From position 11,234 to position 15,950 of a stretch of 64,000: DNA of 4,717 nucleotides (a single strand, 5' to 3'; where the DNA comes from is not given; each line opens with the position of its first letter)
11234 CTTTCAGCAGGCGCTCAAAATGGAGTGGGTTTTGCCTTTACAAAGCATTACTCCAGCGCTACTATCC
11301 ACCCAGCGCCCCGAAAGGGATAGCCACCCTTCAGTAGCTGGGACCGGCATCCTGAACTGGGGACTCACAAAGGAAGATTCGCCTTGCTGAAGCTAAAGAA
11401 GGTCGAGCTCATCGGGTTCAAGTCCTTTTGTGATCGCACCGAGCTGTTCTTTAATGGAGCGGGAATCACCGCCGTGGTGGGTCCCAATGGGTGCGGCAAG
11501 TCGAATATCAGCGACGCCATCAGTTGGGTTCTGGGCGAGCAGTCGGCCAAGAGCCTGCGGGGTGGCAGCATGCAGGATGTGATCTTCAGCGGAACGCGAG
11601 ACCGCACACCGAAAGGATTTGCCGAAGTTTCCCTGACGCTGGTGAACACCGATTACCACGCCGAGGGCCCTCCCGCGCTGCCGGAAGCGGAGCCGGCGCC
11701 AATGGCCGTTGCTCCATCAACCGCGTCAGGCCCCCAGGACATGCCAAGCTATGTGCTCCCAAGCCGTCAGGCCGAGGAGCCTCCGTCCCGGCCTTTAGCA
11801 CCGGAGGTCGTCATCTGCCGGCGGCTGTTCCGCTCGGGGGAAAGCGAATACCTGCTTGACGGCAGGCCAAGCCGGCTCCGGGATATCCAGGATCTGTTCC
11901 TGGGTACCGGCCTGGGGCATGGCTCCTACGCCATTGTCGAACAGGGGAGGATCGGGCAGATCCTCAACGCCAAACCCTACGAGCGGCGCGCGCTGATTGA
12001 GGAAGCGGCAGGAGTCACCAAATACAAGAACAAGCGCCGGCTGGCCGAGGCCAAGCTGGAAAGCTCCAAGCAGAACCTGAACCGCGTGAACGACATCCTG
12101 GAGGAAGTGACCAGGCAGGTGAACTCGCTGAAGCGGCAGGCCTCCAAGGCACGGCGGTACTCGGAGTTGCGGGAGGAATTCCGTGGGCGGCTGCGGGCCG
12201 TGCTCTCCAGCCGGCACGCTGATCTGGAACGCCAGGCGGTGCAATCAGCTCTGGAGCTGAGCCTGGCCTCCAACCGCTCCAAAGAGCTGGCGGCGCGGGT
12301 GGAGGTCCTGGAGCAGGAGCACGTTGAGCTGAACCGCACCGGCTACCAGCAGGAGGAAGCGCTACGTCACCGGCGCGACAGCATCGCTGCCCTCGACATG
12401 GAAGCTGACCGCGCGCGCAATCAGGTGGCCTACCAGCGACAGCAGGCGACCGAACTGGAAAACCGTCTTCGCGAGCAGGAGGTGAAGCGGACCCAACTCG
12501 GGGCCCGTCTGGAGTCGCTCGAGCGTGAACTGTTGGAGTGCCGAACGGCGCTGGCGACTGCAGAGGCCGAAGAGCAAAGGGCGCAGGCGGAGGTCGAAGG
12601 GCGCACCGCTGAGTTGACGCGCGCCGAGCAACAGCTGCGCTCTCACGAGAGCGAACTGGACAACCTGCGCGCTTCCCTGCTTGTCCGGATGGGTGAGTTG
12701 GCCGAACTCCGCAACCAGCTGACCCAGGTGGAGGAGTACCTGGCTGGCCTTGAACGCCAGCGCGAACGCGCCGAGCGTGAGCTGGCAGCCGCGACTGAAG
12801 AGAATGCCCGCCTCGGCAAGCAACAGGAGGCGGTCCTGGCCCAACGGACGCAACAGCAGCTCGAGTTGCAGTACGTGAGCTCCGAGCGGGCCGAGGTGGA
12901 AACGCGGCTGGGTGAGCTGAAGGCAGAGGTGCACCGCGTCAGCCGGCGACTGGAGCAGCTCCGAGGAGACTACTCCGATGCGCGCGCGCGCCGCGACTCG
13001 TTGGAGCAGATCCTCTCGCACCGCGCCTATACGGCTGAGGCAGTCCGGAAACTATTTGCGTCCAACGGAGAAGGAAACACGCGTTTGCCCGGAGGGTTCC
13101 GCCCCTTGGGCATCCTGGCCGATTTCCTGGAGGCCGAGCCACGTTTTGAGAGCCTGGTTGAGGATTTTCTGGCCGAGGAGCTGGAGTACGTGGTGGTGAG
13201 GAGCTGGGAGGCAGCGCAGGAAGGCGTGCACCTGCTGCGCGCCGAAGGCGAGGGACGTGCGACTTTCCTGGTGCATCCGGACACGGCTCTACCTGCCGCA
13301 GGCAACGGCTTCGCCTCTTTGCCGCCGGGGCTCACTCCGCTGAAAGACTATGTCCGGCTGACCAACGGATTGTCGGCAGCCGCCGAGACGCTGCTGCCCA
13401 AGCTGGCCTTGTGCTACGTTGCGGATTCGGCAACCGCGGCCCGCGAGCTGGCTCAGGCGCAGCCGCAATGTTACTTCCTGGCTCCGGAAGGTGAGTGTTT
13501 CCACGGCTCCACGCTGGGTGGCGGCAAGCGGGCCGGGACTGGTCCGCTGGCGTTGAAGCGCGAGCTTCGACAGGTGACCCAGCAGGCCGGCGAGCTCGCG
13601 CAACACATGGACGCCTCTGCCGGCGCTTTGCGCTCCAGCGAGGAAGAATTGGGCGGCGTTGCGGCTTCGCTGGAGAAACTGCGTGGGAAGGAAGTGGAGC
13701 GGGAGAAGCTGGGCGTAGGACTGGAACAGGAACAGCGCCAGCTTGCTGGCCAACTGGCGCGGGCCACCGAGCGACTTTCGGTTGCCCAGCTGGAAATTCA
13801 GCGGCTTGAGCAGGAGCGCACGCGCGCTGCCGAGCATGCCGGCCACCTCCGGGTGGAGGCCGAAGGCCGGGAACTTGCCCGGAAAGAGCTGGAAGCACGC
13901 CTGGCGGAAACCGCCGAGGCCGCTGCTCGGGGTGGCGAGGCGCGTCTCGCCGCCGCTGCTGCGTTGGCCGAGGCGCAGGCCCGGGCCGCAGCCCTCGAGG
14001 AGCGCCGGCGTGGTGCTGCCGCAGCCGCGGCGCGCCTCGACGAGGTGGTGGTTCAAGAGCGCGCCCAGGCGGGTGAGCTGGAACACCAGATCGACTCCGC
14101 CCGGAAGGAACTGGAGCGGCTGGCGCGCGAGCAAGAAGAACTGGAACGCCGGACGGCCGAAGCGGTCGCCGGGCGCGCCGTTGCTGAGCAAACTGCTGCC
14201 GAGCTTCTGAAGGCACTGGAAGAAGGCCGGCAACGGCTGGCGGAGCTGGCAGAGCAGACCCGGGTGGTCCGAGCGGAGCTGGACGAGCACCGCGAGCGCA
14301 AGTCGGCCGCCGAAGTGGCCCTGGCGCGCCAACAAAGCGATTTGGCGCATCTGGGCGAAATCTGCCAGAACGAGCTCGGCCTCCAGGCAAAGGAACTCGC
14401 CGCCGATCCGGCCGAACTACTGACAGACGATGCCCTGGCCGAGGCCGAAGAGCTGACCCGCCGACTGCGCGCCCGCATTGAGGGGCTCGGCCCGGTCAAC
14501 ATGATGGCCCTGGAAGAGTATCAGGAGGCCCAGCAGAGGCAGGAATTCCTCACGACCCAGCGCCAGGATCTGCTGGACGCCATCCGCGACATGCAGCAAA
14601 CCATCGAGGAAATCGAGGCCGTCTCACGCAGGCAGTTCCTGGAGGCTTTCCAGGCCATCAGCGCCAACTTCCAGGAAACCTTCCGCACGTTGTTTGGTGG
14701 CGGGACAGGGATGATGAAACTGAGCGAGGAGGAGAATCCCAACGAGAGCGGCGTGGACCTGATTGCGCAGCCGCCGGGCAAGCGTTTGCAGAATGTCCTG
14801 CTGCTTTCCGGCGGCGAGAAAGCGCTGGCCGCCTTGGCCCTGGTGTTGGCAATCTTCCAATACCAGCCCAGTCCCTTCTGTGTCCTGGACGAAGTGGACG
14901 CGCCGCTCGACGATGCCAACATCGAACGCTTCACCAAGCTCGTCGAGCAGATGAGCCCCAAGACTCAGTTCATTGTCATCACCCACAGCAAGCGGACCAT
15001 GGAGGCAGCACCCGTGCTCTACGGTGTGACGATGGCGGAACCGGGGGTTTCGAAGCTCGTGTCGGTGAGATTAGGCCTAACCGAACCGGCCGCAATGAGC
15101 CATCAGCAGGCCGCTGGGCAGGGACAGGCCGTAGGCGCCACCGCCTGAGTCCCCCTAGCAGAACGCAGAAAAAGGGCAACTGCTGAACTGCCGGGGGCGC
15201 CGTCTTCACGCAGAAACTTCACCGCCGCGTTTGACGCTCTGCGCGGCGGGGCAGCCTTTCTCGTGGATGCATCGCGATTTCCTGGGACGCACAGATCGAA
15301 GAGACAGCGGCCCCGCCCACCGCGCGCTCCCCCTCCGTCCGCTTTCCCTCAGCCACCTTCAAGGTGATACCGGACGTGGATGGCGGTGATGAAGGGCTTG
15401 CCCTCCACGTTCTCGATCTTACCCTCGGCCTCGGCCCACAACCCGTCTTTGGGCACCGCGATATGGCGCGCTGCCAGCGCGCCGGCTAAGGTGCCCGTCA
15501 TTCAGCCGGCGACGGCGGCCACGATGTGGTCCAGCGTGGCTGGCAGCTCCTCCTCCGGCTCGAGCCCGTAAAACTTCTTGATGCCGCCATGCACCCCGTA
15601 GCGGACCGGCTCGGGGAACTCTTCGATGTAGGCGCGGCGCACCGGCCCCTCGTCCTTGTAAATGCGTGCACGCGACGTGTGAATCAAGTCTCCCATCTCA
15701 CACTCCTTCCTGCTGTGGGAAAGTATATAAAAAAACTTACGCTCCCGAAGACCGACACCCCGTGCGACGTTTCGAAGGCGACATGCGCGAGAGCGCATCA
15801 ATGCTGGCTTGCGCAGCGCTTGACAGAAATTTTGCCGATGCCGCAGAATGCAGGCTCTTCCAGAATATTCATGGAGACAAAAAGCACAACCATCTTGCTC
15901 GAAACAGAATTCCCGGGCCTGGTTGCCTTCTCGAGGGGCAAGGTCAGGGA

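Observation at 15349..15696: Hidden OsmC-like selenoprotein: in-frame UGA at the catalytic-Cys position plus SECIS-like hairpin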

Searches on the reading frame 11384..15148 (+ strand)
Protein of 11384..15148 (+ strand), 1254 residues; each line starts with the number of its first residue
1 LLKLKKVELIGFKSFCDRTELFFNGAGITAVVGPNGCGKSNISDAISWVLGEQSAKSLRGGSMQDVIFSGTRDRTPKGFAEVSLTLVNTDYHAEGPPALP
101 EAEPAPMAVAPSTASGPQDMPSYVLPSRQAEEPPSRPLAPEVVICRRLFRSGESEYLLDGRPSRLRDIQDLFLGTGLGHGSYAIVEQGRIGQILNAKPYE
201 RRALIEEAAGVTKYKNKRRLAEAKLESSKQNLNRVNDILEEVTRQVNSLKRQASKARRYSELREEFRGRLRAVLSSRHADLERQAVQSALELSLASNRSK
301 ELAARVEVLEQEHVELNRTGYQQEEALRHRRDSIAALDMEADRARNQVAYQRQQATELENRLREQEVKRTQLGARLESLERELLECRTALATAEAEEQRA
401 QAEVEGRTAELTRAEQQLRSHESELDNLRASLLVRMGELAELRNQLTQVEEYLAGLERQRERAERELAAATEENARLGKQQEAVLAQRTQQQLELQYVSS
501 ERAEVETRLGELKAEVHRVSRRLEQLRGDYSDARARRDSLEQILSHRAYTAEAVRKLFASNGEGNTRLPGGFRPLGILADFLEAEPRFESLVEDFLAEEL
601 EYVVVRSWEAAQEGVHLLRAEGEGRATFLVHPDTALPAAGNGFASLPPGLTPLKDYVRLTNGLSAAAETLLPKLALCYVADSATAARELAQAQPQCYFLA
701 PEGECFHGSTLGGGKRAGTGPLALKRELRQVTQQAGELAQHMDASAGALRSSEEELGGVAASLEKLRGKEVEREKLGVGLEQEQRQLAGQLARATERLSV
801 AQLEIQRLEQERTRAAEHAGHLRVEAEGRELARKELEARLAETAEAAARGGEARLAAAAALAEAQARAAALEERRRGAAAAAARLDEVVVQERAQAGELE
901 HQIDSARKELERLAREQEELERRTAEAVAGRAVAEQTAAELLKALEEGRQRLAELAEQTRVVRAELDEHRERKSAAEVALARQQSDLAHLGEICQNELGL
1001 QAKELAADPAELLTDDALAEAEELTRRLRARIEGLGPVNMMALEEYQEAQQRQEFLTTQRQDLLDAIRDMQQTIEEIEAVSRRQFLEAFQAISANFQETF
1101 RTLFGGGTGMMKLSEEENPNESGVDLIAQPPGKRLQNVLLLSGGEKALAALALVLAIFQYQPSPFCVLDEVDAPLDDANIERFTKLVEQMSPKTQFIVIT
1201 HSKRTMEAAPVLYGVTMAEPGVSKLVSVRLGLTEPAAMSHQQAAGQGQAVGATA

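Call 28: find_encoding_contigs(protein=window:11384-15148:+, flank=3000, max_places=5)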
Protein window:11384-15148:+ (1254 aa): no gene with exactly this product is on record in the collection.

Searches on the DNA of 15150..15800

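Call 56: search_rna_families(source=window, start=15150, end=15800, threshold=evalue, max_evalue=10)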
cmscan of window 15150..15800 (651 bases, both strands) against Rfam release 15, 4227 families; matches with E-value up to 10: 3.
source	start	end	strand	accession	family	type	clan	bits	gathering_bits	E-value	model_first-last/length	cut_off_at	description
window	15435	15530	-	RF03262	mir-1181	Gene; miRNA;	-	17.8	95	2.1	1-81/81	no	mir-1181 microRNA precursor family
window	15383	15408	+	RF01151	snoU82P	Gene; snRNA; snoRNA; CD-box;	-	12.4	42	1.6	1-55/55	no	Small nucleolar RNA U82P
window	15464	15484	+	RF02690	BTH_s1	Gene; sRNA;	-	10.4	74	7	47-67/205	no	Burkholderia sRNA 1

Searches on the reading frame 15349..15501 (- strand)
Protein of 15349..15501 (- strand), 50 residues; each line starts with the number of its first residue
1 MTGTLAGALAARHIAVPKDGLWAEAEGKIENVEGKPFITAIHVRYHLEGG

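Call 61: find_encoding_contigs(protein=window:15349-15501:-, flank=3000, max_places=5)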
Protein window:15349-15501:- (50 aa): 2 contigs read that carry it; 1 place shown.
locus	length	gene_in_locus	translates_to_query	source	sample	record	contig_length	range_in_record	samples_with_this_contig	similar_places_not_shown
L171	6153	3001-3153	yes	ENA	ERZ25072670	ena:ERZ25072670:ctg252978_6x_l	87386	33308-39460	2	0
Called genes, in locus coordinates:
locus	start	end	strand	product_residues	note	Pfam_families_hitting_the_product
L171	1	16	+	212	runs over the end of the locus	-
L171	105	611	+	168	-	-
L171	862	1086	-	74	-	PF20432:Xre-like-HTH (faint), PF02954:HTH_8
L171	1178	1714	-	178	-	PF02674:Colicin_V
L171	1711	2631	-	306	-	PF01259:SAICAR_synt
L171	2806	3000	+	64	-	-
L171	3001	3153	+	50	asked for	-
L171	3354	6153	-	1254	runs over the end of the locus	PF02463:SMC_N, PF13304:AAA_21 (faint), PF02463:SMC_N, PF24161:CCDC39 (weak), PF06470:SMC_hinge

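Call 69: find_encoding_contigs(protein=window:15352-15501:-, flank=10000, max_places=10)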
Protein seq(50 aa) (50 aa): 2 contigs read that carry it; 2 places shown.
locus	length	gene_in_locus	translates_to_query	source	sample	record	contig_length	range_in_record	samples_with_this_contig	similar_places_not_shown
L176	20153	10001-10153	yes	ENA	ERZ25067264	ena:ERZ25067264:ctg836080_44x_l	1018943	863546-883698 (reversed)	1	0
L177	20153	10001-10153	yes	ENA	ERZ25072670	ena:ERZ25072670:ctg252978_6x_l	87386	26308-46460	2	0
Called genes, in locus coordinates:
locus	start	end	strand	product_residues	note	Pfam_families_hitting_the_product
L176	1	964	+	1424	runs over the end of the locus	PF01436:NHL (faint), PF06739:SBBP (faint), PF08450:SGL (faint), PF13449:Phytase-like (faint), PF20067:SSL_N (faint), PF06977:SdiA-regulated (faint), PF25021:TEN_NHL, PF19190:BACON_2, +2 more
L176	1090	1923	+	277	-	PF01255:Prenyltransf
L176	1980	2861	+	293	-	PF01148:CTP_transf_1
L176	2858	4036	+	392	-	PF02670:DXP_reductoisom, PF08436:DXP_redisom_C, PF13288:DXPR_C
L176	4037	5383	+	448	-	PF02163:Peptidase_M50, PF00595:PDZ (weak), PF13180:PDZ_2 (weak), PF17820:PDZ_6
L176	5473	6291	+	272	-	-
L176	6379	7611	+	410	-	-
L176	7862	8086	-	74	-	PF20432:Xre-like-HTH (faint), PF02954:HTH_8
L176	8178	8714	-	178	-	PF02674:Colicin_V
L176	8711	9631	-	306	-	PF01259:SAICAR_synt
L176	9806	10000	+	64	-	-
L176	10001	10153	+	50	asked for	-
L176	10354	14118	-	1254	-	PF02463:SMC_N, PF13304:AAA_21 (faint), PF02463:SMC_N, PF24161:CCDC39 (weak), PF06470:SMC_hinge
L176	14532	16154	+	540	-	PF13432:TPR_16 (faint), PF13428:TPR_14 (faint), PF21033:RMD1-3 (faint), PF07719:TPR_2 (faint), PF12895:ANAPC3 (faint), PF13414:TPR_11 (faint), PF13424:TPR_12 (faint), PF13431:TPR_17 (faint), +3 more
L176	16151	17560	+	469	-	PF25145:NfeD1b_N, PF24961:NfeD_membrane, PF01957:NfeD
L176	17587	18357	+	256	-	PF01145:Band_7, PF13421:Band_7_1 (weak)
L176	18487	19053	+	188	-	PF05036:SPOR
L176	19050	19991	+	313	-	PF16881:LIAS_N (weak), PF04055:Radical_SAM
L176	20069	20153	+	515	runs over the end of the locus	PF20154:LNT_N, PF00795:CN_hydrolase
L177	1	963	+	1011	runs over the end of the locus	PF01436:NHL (faint), PF06739:SBBP (faint), PF25021:TEN_NHL, PF19190:BACON_2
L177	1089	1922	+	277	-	PF01255:Prenyltransf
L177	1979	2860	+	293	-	PF01148:CTP_transf_1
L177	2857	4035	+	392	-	PF02670:DXP_reductoisom, PF08436:DXP_redisom_C, PF13288:DXPR_C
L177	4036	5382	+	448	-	PF02163:Peptidase_M50, PF00595:PDZ (weak), PF13180:PDZ_2 (weak), PF17820:PDZ_6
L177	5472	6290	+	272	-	-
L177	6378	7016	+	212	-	-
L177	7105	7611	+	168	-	-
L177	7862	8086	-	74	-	PF20432:Xre-like-HTH (faint), PF02954:HTH_8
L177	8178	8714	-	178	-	PF02674:Colicin_V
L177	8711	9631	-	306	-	PF01259:SAICAR_synt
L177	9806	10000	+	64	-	-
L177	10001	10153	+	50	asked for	-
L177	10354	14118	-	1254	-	PF02463:SMC_N, PF13304:AAA_21 (faint), PF02463:SMC_N, PF24161:CCDC39 (weak), PF06470:SMC_hinge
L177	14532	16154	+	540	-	PF13432:TPR_16 (faint), PF13428:TPR_14 (faint), PF21033:RMD1-3 (faint), PF07719:TPR_2 (faint), PF12895:ANAPC3 (faint), PF13414:TPR_11 (faint), PF13424:TPR_12 (faint), PF13431:TPR_17 (faint), +3 more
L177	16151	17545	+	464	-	PF25145:NfeD1b_N, PF24961:NfeD_membrane, PF01957:NfeD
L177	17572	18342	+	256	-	PF01145:Band_7, PF13421:Band_7_1 (weak)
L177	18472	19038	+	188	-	PF05036:SPOR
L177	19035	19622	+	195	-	PF16881:LIAS_N (weak), PF04055:Radical_SAM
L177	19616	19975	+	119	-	-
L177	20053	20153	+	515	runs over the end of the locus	PF20154:LNT_N, PF00795:CN_hydrolase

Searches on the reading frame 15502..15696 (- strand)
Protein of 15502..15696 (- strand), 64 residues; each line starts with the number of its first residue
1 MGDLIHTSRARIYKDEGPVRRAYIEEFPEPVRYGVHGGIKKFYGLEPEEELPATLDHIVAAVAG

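Call 62: find_encoding_contigs(protein=window:15502-15696:-, flank=3000, max_places=5)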
Protein window:15502-15696:- (64 aa): 5 contigs read that carry it; 4 places shown.
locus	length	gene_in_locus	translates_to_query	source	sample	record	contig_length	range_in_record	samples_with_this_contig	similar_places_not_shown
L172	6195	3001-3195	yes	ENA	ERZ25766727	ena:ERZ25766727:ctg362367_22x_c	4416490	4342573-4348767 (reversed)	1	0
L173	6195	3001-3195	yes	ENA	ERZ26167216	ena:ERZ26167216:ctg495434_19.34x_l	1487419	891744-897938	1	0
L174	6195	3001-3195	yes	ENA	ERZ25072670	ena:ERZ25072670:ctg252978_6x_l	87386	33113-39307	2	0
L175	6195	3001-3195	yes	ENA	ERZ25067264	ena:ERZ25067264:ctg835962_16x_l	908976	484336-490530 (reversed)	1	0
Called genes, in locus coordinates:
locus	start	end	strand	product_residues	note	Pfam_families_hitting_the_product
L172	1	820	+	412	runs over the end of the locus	-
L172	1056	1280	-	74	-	PF20432:Xre-like-HTH (faint), PF02954:HTH_8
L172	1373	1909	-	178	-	PF02674:Colicin_V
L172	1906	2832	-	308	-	PF01259:SAICAR_synt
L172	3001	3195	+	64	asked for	-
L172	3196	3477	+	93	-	PF02566:OsmC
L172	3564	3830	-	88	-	-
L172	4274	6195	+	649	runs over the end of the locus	PF13181:TPR_8 (faint), PF13424:TPR_12 (faint)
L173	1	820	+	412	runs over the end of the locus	-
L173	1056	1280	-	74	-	PF20432:Xre-like-HTH (faint), PF02954:HTH_8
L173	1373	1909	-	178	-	PF02674:Colicin_V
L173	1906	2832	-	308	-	PF01259:SAICAR_synt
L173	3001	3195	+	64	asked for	-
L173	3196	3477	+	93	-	PF02566:OsmC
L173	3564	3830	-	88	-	-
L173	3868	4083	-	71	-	-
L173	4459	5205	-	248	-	PF13276:HTH_21, PF00665:rve, PF13683:rve_3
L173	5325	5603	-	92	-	PF01527:HTH_Tnp_1, PF13384:HTH_23 (weak), PF13551:HTH_29 (faint)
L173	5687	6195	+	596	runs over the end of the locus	-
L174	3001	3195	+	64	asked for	-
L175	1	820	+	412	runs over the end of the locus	-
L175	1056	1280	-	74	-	PF20432:Xre-like-HTH (faint), PF02954:HTH_8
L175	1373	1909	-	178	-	PF02674:Colicin_V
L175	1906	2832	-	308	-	PF01259:SAICAR_synt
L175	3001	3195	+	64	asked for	-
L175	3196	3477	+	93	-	PF02566:OsmC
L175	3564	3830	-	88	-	-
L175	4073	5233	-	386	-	PF13384:HTH_23 (faint), PF13518:HTH_28 (faint), PF13936:HTH_38, PF13565:HTH_32 (weak), PF00665:rve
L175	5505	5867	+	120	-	-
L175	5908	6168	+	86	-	PF01527:HTH_Tnp_1, PF13384:HTH_23 (weak), PF13518:HTH_28 (faint)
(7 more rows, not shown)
